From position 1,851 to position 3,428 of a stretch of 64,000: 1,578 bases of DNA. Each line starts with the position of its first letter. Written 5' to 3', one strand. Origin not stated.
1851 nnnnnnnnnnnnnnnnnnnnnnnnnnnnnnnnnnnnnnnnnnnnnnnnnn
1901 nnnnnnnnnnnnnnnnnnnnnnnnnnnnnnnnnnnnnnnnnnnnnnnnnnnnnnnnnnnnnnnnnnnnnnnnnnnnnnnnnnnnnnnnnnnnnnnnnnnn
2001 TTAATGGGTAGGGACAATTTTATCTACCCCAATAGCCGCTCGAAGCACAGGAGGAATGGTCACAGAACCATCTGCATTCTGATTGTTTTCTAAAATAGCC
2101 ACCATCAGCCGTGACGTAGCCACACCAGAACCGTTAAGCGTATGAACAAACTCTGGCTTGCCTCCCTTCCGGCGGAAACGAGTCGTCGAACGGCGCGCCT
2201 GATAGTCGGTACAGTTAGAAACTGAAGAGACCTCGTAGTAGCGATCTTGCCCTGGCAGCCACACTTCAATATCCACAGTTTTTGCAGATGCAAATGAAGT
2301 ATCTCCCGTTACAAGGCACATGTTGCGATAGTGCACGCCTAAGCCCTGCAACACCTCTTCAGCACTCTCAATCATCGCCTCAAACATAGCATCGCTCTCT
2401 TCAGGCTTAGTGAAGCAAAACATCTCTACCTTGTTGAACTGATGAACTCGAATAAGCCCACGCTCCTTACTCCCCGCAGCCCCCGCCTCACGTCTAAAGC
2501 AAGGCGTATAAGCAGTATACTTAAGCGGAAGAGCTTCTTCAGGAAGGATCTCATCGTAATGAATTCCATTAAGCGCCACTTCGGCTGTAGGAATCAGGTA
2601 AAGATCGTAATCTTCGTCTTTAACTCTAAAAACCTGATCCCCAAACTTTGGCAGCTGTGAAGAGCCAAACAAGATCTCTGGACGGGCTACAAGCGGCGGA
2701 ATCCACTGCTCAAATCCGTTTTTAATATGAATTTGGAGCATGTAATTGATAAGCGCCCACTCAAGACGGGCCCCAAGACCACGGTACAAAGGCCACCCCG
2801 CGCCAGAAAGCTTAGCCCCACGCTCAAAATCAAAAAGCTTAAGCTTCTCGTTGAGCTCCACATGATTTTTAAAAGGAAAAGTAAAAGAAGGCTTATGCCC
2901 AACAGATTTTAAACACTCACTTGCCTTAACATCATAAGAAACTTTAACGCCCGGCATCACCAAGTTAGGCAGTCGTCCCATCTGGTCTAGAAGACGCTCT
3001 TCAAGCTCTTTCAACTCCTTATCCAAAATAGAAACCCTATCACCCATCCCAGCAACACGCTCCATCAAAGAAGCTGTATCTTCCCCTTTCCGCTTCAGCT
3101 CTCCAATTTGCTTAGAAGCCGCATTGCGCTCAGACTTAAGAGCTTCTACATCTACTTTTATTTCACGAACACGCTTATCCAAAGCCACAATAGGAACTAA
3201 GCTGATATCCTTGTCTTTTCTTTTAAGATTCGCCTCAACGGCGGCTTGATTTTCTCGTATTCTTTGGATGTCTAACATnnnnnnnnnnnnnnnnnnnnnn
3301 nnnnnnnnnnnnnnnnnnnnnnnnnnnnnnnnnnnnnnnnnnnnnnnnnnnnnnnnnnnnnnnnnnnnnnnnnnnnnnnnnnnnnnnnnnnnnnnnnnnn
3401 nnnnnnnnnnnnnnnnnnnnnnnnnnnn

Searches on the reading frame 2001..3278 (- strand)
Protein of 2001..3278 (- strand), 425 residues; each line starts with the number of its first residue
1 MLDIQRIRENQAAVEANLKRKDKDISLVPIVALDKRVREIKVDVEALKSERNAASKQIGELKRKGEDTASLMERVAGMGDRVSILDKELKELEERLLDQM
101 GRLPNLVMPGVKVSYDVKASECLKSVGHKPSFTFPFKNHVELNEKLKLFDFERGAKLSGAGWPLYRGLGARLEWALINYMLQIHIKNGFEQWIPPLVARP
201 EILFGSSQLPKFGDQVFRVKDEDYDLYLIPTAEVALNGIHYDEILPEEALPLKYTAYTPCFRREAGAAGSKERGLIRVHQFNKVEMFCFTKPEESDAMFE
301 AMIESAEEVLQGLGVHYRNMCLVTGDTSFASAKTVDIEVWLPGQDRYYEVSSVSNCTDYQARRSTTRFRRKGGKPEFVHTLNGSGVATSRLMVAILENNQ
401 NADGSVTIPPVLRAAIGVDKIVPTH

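Call 22: find_encoding_contigs(protein=window:2001-3278:-, flank=4000, max_places=10)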
Protein window:2001-3278:- (425 aa): 8 contigs read that carry it; 3 places shown.
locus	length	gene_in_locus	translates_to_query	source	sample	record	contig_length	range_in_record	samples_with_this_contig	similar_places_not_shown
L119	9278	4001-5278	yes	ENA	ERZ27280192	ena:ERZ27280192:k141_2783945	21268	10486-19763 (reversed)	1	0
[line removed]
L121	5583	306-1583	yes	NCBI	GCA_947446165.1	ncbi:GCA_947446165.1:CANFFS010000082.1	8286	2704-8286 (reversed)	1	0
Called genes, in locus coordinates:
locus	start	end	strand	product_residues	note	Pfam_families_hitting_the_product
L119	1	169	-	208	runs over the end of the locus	PF01048:PNP_UDP_1 (faint)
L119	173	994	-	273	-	PF02621:VitK2_biosynth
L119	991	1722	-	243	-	PF00929:RNase_T, PF13482:RNase_H_2, PF12843:QSregVF_b (weak)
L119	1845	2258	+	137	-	-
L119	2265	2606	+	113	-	PF02599:CsrA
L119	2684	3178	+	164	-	PF10722:YbjN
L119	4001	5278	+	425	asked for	PF02403:Seryl_tRNA_N, PF00587:tRNA-synt_2b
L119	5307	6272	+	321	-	PF00581:Rhodanese, PF26341:AAA_SelU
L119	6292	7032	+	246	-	PF01988:VIT1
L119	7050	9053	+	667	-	PF00122:E1-E2_ATPase, PF00702:Hydrolase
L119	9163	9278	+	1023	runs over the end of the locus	PF05088:Bac_GDH_CD, PF00208:ELFV_dehydrog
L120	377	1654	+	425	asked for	PF02403:Seryl_tRNA_N, PF00587:tRNA-synt_2b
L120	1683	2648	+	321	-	PF00581:Rhodanese, PF26341:AAA_SelU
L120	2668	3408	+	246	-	PF01988:VIT1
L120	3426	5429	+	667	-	PF00122:E1-E2_ATPase, PF00702:Hydrolase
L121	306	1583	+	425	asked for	PF02403:Seryl_tRNA_N, PF00587:tRNA-synt_2b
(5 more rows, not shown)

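Call 61: list_cluster_members(proteins=[window:2001-3278:-, window:8954-10885:-, window:247-987:-, window:60887-61315:-])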
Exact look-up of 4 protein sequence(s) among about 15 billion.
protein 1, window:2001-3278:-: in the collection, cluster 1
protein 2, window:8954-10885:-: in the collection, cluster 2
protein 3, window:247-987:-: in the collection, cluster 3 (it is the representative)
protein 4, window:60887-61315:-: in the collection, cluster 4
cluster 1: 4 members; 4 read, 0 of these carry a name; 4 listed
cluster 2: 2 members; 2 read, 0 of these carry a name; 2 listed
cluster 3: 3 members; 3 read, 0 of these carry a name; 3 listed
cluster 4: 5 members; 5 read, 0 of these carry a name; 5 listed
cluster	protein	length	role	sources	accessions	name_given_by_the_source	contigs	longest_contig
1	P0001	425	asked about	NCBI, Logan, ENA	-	-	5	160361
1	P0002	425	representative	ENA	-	-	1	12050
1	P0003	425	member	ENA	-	-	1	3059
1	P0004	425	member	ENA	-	-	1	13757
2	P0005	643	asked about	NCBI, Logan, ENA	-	-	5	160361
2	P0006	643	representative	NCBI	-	-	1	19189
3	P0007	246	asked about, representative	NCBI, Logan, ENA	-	-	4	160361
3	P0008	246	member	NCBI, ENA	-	-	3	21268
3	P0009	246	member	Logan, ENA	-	-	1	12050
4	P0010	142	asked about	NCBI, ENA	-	-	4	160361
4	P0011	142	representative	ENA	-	-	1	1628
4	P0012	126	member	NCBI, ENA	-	-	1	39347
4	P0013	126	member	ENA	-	-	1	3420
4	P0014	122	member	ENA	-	-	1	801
